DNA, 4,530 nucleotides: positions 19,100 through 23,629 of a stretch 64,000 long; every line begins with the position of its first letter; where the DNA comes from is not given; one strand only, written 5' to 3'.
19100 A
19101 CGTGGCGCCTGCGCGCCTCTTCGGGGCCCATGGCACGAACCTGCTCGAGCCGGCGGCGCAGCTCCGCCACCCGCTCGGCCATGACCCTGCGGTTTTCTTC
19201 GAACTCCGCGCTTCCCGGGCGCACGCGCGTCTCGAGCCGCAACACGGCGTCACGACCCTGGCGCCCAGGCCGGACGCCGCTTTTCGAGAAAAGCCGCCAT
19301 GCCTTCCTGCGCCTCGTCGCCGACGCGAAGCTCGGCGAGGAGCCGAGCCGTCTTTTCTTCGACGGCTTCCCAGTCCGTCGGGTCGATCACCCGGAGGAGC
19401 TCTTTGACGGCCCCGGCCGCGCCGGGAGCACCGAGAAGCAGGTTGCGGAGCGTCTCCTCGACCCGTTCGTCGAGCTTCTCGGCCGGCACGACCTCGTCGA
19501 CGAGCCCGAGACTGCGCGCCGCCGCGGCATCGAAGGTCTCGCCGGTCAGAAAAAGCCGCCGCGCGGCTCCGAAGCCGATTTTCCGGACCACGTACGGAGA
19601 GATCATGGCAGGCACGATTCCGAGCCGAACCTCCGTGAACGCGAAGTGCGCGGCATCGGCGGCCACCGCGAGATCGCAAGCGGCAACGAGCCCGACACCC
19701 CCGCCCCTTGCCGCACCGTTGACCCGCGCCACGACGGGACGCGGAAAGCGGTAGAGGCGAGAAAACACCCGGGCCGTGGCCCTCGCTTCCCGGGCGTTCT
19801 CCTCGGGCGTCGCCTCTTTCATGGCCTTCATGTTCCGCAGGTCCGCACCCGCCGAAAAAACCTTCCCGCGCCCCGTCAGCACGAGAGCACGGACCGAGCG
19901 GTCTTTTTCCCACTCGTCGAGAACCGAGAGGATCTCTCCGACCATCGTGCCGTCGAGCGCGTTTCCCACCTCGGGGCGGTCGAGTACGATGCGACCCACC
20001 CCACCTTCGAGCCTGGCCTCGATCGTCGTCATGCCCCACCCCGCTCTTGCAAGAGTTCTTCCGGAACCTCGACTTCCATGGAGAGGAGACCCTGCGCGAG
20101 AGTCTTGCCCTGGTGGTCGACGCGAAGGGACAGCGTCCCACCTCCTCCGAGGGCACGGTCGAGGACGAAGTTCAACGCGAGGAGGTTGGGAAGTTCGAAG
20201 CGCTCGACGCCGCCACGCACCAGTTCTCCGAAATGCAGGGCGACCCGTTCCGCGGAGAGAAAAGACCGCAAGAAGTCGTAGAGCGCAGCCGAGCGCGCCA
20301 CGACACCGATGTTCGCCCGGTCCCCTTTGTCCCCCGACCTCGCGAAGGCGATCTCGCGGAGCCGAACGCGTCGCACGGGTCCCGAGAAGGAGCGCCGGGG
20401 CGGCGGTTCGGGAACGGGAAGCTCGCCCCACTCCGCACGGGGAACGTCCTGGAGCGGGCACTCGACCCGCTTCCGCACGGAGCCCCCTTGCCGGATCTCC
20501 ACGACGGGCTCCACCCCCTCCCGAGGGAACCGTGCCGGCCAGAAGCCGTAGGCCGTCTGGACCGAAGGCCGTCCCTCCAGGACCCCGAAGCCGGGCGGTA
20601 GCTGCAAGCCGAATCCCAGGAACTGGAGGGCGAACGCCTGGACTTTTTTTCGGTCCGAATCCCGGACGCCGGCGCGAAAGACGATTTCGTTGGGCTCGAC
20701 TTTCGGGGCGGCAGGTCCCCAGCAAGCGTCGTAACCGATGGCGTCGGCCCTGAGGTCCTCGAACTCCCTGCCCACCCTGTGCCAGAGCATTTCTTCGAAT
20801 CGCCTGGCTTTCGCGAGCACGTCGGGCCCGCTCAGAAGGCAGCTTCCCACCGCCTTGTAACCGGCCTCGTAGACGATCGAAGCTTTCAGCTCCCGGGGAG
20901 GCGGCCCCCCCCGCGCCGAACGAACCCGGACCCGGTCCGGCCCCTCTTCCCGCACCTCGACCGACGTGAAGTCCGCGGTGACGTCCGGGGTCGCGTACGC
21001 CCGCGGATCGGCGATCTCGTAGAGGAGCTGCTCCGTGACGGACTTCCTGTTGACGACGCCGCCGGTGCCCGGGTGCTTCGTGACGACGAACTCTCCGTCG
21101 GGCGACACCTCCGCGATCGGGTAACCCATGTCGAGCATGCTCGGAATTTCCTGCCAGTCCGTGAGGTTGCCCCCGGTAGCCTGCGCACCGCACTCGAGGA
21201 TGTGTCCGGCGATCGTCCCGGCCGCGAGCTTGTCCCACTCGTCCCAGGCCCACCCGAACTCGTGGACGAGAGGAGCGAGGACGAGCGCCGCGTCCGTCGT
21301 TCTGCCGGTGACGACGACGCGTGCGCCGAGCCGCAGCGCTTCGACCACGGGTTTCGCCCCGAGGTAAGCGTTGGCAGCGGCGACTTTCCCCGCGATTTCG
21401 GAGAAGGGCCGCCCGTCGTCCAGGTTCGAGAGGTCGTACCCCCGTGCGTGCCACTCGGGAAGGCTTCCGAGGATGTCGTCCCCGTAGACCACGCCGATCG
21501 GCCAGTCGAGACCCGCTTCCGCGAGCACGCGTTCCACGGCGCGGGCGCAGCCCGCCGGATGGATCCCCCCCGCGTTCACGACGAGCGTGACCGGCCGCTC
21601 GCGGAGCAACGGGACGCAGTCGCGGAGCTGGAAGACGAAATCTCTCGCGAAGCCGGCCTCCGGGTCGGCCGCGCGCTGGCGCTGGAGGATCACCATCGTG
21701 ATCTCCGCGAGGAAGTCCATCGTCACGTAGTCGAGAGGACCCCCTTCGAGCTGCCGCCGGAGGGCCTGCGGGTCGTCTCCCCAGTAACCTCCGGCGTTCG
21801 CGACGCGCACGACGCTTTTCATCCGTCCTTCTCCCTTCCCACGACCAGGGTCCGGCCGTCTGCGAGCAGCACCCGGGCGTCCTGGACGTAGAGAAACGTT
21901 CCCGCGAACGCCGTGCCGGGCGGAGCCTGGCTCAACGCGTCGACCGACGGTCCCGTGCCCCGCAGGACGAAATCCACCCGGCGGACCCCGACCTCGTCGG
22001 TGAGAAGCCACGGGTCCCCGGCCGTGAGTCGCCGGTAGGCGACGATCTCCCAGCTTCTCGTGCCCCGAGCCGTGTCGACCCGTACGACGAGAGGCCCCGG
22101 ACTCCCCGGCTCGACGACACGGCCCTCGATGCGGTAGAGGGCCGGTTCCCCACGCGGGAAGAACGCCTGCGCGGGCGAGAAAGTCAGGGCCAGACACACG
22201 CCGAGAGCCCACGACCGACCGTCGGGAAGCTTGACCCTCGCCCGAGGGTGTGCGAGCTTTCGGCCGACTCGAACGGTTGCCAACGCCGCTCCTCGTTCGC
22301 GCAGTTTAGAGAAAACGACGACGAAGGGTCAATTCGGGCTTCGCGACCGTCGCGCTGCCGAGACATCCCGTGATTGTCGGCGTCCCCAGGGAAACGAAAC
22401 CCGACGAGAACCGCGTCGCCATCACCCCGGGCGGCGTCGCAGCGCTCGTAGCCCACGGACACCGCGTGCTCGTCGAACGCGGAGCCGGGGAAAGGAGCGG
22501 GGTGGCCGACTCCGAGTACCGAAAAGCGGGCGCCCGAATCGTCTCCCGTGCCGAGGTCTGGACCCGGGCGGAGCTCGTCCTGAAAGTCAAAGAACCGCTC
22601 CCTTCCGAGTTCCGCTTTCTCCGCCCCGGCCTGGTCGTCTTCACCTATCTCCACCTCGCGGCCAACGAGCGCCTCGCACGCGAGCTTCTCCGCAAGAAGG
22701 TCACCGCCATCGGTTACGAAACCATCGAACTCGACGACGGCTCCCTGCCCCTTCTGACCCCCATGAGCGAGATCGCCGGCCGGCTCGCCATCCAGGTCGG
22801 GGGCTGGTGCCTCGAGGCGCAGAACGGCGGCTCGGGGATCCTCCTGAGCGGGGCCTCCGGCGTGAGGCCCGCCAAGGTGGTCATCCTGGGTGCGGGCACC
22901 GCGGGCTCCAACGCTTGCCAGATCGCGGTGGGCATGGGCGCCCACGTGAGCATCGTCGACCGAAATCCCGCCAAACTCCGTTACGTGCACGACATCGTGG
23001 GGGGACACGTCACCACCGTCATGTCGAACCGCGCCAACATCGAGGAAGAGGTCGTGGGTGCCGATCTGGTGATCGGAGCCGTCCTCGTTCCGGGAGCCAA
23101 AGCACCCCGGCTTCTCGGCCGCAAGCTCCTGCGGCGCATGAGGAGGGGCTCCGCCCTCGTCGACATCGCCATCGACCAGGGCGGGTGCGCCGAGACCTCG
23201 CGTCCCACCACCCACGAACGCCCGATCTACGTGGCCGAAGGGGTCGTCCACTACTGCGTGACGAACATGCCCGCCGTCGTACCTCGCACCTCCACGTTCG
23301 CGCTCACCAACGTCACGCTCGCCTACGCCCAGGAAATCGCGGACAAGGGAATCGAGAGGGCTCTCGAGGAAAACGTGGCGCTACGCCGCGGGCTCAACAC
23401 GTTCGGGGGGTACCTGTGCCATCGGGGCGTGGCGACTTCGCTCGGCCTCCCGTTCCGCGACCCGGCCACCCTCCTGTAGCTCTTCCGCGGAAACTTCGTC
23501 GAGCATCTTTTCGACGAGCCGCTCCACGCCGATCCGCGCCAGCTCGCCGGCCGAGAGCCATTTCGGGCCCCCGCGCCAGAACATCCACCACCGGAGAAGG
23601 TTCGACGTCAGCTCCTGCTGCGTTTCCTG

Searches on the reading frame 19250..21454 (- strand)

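Call 19: search_protein_families(library=pfam, max_evalue=0.01, proteins=[window:19250-21454:-])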
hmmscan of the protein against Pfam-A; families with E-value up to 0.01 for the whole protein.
window:19250-21454:- (734 aa): 2 families
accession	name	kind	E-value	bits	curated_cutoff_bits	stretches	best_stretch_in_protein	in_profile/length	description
PF00378.25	ECH_1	-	2.7e-57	194.4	27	1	483-730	3-248/251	Enoyl-CoA hydratase/isomerase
PF16113.10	ECH_2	-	2.1e-35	123.3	27.2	1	486-688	1-200/335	Enoyl-CoA hydratase/isomerase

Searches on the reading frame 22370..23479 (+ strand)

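Call 19: search_protein_families(library=pfam, max_evalue=0.01, proteins=[window:22370-23479:+])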
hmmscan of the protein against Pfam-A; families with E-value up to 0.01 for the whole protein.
window:22370-23479:+ (369 aa): 9 families
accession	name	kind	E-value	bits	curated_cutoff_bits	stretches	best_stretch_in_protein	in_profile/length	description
PF01262.27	AlaDh_PNT_C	-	8e-80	267.7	23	1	140-351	1-213/214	Alanine dehydrogenase/PNT, C-terminal domain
PF05222.21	AlaDh_PNT_N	-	1.3e-48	165.2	30.4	1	4-136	1-136/136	Alanine dehydrogenase/PNT, N-terminal domain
PF01488.26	Shikimate_DH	-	0.00013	22.4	24.3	1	166-268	11-113/138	Shikimate / quinate 5-dehydrogenase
PF07992.20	Pyr_redox_2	-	0.00019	21.4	26.1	1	165-223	140-197/291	Pyridine nucleotide-disulphide oxidoreductase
PF00107.32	ADH_zinc_N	-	0.00024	21.5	31.8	1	179-234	3-62/129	Zinc-binding dehydrogenase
PF02826.25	2-Hacid_dh_C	-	0.00026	20.8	25.1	1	165-267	34-127/178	D-isomer specific 2-hydroxyacid dehydrogenase, NAD binding domain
PF03807.23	F420_oxidored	-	0.00088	20.3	21.6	1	169-266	1-91/94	NADP oxidoreductase coenzyme F420-dependent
PF02737.24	3HCDH_N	-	0.0038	17.6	22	1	169-220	1-52/180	3-hydroxyacyl-CoA dehydrogenase, NAD binding domain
PF13241.12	NAD_binding_7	-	0.0083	17.1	22.1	0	166-239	6-70/104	Putative NAD(P)-binding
